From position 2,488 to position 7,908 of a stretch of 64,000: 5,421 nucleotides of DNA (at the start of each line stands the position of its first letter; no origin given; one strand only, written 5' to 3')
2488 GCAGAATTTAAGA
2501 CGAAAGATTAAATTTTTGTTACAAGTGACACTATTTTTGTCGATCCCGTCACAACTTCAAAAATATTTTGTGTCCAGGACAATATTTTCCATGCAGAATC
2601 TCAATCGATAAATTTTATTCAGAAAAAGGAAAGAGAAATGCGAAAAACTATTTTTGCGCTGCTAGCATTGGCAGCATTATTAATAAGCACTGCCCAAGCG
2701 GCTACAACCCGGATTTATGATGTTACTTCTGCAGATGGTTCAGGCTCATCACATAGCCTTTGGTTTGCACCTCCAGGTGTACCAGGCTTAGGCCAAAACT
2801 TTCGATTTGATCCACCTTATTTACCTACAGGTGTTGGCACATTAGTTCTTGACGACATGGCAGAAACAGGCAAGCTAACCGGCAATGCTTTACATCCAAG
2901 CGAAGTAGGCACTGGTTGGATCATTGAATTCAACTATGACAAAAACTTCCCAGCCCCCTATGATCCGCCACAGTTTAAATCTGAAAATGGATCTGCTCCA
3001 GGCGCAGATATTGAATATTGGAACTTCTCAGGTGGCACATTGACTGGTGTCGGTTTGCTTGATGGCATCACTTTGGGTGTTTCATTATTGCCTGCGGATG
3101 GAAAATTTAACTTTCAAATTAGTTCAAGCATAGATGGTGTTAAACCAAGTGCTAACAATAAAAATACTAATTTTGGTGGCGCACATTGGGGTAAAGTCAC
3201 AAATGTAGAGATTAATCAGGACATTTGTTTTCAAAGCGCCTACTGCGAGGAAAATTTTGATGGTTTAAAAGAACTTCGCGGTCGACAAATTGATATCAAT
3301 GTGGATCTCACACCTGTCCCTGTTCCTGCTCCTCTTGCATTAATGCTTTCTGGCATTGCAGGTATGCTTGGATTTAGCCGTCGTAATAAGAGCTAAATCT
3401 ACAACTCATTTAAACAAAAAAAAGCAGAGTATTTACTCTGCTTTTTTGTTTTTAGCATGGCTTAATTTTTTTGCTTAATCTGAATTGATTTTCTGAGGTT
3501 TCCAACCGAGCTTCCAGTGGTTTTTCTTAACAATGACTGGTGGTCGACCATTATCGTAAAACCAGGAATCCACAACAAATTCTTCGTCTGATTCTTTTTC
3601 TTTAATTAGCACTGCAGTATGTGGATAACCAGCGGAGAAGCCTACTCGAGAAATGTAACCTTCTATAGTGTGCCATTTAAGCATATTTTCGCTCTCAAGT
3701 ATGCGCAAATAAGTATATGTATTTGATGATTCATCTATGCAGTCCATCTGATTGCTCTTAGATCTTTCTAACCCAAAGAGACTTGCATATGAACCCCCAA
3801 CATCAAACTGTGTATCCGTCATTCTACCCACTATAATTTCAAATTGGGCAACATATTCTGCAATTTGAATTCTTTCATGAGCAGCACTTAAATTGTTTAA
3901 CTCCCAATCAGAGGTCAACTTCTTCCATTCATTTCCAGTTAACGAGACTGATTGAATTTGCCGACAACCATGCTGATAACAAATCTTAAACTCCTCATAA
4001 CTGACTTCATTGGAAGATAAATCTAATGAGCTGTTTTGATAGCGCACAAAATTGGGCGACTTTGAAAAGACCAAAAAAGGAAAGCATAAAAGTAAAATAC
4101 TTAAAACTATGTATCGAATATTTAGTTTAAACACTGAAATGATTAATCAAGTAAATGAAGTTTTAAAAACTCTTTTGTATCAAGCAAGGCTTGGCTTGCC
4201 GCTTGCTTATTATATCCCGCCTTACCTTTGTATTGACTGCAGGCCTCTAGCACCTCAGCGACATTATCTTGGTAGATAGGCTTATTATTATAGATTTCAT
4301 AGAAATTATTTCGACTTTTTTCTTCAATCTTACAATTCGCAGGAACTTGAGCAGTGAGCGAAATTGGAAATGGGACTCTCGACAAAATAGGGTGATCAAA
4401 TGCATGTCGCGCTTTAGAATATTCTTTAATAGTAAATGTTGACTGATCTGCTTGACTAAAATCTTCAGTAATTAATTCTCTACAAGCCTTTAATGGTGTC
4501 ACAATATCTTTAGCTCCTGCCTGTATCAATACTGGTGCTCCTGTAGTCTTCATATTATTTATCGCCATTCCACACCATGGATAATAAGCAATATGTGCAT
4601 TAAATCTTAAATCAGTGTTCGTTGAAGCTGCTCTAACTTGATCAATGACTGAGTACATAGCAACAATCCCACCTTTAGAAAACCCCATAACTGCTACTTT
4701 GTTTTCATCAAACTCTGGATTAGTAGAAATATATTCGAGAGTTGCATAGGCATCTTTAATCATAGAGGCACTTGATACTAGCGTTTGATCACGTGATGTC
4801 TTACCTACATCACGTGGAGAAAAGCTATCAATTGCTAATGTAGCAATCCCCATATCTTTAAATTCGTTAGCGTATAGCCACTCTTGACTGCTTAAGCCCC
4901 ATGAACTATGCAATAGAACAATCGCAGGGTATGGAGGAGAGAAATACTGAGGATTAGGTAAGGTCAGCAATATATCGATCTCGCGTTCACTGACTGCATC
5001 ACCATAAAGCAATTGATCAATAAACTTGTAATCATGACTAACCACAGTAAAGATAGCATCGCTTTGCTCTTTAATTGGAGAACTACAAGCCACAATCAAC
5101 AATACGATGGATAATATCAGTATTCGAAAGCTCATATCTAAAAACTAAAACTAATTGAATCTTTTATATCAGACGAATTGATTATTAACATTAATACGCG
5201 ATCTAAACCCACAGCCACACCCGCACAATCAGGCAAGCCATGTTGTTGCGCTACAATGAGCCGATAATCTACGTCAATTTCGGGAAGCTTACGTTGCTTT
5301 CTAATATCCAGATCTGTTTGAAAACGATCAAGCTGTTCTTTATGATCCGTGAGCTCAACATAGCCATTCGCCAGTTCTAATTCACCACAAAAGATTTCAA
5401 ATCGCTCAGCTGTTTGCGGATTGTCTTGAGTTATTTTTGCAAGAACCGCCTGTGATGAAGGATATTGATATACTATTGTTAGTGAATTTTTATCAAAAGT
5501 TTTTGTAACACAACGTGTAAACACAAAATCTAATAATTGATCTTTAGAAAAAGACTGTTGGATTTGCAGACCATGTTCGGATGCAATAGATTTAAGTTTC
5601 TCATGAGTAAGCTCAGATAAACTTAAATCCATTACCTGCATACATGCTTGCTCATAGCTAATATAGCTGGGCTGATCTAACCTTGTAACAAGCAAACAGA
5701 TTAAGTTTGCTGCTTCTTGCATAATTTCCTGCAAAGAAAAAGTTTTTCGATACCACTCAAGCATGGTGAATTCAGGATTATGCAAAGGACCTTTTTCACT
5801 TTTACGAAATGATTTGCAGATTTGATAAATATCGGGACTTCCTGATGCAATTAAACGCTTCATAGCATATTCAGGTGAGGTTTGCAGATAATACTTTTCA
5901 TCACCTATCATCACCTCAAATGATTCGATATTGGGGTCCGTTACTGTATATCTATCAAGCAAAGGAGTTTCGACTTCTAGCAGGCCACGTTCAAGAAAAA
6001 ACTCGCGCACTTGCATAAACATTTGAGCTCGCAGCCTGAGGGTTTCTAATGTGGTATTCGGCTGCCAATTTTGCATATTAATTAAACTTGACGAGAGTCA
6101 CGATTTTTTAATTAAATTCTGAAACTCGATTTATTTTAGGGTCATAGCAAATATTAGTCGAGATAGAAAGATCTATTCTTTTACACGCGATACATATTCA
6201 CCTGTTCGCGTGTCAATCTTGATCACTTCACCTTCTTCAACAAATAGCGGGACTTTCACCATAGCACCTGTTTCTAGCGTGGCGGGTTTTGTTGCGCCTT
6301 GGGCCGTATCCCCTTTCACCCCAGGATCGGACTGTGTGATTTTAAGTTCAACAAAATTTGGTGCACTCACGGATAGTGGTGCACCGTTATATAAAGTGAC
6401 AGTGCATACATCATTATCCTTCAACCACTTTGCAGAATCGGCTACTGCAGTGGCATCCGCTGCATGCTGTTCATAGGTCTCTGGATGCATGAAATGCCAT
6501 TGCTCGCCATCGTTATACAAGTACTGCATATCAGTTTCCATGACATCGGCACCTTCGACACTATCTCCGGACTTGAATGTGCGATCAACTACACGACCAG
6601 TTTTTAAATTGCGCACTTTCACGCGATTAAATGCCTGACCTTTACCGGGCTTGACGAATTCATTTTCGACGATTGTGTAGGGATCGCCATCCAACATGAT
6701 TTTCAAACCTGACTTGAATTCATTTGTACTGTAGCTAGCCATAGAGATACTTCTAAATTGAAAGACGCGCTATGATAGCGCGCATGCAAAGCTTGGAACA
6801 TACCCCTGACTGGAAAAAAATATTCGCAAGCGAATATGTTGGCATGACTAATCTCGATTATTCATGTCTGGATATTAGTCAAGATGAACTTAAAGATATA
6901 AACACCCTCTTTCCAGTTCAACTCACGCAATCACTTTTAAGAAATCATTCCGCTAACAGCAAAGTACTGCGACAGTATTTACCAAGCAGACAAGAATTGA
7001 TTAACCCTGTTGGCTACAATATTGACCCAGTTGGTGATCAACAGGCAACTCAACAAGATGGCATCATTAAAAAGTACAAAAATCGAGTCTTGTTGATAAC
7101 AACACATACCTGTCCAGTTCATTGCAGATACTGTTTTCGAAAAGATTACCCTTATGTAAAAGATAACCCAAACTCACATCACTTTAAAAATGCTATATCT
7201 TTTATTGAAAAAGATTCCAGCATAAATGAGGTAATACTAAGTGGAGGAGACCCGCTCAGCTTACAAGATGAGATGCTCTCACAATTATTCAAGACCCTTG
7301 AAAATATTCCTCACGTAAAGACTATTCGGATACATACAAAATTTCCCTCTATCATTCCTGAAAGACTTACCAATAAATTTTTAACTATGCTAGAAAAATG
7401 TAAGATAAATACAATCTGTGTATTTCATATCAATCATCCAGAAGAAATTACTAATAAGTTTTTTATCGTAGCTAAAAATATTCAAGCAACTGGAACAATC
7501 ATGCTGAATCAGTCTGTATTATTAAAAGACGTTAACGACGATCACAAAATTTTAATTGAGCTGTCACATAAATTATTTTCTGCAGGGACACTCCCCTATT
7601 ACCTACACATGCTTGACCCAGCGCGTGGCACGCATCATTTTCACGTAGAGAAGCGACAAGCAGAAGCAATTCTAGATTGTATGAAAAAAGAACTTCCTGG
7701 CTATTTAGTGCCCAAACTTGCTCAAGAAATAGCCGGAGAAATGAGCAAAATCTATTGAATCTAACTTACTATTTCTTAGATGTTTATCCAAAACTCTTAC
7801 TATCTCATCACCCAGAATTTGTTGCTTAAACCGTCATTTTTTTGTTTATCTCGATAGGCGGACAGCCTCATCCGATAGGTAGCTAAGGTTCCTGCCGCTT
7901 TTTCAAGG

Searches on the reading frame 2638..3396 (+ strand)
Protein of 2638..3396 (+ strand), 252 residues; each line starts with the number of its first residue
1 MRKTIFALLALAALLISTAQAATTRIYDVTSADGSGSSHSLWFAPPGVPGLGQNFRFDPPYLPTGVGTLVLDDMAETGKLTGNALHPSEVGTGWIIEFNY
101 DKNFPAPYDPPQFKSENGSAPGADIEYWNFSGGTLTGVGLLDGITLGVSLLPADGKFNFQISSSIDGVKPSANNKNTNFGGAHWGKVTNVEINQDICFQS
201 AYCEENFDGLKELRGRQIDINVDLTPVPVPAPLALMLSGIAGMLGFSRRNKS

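Call 49: search_protein_families(library=pfam, proteins=[window:2638-3396:+], max_evalue=1e-8)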
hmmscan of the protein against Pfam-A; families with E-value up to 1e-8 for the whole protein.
window:2638-3396:+ (252 aa): 0 families

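Call 52: search_protein_families(library=pfam, proteins=[window:2638-3396:+], max_evalue=0.01)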
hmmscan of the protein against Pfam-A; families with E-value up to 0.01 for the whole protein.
window:2638-3396:+ (252 aa): 0 families

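Call 61: search_protein_families(library=ncbifam, proteins=[window:2638-3396:+], max_evalue=0.001)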
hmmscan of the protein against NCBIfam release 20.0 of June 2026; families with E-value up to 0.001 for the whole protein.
window:2638-3396:+ (252 aa): 2 families
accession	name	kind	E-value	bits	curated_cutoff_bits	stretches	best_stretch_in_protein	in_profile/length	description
NF033554.9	floc_PepA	equivalog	3.1e-06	27.2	80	1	213-251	223-261/261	flocculation-associated PEP-CTERM protein PepA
NF038129.1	PEP_NF038129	equivalog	8.8e-05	22.4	65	0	155-249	98-193/194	NF038129 family PEP-CTERM protein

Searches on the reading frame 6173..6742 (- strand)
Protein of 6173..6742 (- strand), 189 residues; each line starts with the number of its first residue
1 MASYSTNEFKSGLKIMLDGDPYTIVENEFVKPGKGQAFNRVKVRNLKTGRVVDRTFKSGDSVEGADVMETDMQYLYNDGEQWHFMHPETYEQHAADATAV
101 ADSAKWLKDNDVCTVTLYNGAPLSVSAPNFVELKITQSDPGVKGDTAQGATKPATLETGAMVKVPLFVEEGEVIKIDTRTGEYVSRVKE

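Call 49: search_protein_families(library=pfam, proteins=[window:6173-6742:-], max_evalue=1e-8)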
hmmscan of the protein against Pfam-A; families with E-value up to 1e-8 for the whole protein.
window:6173-6742:- (189 aa): 3 families
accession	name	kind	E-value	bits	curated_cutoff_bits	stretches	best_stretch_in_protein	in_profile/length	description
PF09285.17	Elong-fact-P_C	-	7.7e-29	99.6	25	1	131-186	1-56/56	Elongation factor P, C-terminal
PF08207.18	EFP_N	-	1.1e-28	99.4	23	1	5-62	1-58/58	Elongation factor P (EF-P) KOW-like domain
PF01132.26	EFP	-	4.6e-24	84.6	27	1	71-123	2-54/54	Elongation factor P (EF-P) OB domain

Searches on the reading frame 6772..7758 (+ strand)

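Call 49: search_protein_families(library=pfam, proteins=[window:6772-7758:+], max_evalue=1e-8)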
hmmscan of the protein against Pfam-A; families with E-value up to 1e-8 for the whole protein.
window:6772-7758:+ (328 aa): 0 families

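Call 52: search_protein_families(library=pfam, proteins=[window:6772-7758:+], max_evalue=0.01)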
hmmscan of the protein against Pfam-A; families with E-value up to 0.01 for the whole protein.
window:6772-7758:+ (328 aa): 2 families
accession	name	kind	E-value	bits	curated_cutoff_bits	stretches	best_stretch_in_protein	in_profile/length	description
PF13353.11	Fer4_12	-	3.1e-07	31.2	22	1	110-189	11-90/137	4Fe-4S single cluster domain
PF04055.27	Radical_SAM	-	4e-06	27.5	29.5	1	109-190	2-83/166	Radical SAM superfamily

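Call 61: search_protein_families(library=ncbifam, proteins=[window:6772-7758:+], max_evalue=0.001)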
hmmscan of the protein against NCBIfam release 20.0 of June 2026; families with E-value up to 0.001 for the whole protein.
window:6772-7758:+ (328 aa): 19 families
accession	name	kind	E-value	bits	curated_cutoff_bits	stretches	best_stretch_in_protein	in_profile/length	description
TIGR03821.1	EFP_modif_epmB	equivalog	1.6e-102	342.8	369.3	1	41-327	30-319/321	EF-P beta-lysylation protein EpmB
TIGR00238.1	TIGR00238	subfamily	4.7e-78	262.5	199.2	1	12-322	15-331/331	KamA family radical SAM protein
TIGR03822.1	AblA_like_2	hypoth_equivalog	1.8e-68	231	396.25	1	53-326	37-312/321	lysine-2,3-aminomutase-like protein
TIGR04468.1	arg_2_3_am_muta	equivalog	9.2e-58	195.9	600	1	22-316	22-316/351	arginine 2,3-aminomutase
TIGR03820.1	lys_2_3_AblA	equivalog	3.3e-53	180.9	525.4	1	37-317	37-321/417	lysine 2,3-aminomutase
TIGR04368.1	Glu_2_3_NH3_mut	equivalog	1.3e-50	172.1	650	1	53-316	102-364/404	glutamate 2,3-aminomutase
TIGR02495.1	NrdG2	equivalog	4e-06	26.3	131.15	1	109-215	21-117/193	anaerobic ribonucleoside-triphosphate reductase activating protein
TIGR02491.1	NrdG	equivalog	1.6e-05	24.9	126.1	1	111-192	22-106/154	anaerobic ribonucleoside-triphosphate reductase activating protein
NF045646.2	rSAM_Se_TrsS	equivalog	3e-05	22.7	490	1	106-166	88-147/441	radical SAM (seleno)protein TrsS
TIGR04054.1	rSAM_NirJ1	equivalog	3.1e-05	22.8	650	1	92-166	24-98/387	putative heme d1 biosynthesis radical SAM protein NirJ1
TIGR03994.1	rSAM_HemZ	equivalog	6.8e-05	22.2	321.4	1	93-217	70-203/401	coproporphyrinogen dehydrogenase HemZ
TIGR02666.1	moaA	equivalog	0.00021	20.4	284.05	1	111-189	17-98/336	GTP 3',8-cyclase MoaA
TIGR03977.1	rSAM_pair_HxsC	equivalog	0.00021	20.3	267.9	1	100-183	21-101/292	His-Xaa-Ser system radical SAM maturase HxsC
TIGR04084.1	rSAM_AF0577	subfamily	0.00031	19.8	225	1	109-230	2-109/347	TIGR04084 family radical SAM/SPASM domain-containing protein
NF047865.1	rSAM_PapB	equivalog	0.00037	19.8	340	1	107-175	6-77/330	PapB family radical SAM/SPASM ranthipeptide maturase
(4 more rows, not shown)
